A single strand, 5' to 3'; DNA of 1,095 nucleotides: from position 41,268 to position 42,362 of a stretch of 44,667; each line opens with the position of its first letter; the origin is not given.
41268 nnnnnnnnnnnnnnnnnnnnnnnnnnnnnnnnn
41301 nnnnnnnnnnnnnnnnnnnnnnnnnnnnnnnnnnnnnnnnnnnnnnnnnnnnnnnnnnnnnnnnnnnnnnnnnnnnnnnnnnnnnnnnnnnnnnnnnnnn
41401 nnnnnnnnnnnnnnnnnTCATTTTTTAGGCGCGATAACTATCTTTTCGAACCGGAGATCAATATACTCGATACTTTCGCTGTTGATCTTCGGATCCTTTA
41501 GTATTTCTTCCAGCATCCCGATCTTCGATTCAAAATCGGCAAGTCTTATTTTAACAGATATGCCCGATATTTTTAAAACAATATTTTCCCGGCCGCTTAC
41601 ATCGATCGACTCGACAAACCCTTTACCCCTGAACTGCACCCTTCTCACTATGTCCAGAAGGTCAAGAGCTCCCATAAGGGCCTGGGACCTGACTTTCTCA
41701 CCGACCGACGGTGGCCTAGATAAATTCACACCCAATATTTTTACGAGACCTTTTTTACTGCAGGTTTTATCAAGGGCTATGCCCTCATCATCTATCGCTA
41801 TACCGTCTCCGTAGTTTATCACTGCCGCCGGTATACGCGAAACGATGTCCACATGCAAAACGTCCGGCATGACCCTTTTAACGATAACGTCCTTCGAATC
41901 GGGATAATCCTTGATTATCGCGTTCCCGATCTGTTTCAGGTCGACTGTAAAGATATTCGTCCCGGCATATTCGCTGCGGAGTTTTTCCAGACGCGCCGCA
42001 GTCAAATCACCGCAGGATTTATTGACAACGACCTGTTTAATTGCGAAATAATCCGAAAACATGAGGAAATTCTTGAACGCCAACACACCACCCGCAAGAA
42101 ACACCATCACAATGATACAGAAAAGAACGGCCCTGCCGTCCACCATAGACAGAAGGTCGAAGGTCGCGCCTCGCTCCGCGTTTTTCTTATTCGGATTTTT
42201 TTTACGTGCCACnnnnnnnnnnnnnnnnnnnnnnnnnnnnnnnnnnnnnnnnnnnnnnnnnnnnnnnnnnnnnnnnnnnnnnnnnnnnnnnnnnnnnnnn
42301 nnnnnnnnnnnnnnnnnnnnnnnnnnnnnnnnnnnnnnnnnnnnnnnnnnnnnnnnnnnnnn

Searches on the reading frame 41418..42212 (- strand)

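Call 76: search_protein_families(library=pfam, proteins=[window:41418-42212:-], max_evalue=0.00001)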
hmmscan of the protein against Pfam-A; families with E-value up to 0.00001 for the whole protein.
window:41418-42212:- (264 aa): 2 families
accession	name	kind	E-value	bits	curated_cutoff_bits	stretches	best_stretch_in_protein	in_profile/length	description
PF08478.15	POTRA_1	-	1.2e-07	32.4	23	1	56-124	1-67/69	POTRA domain, FtsQ-type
PF03799.20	FtsQ_DivIB_C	-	1.2e-06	29.8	21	1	132-254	3-114/114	Cell division protein FtsQ/DivIB, C-terminal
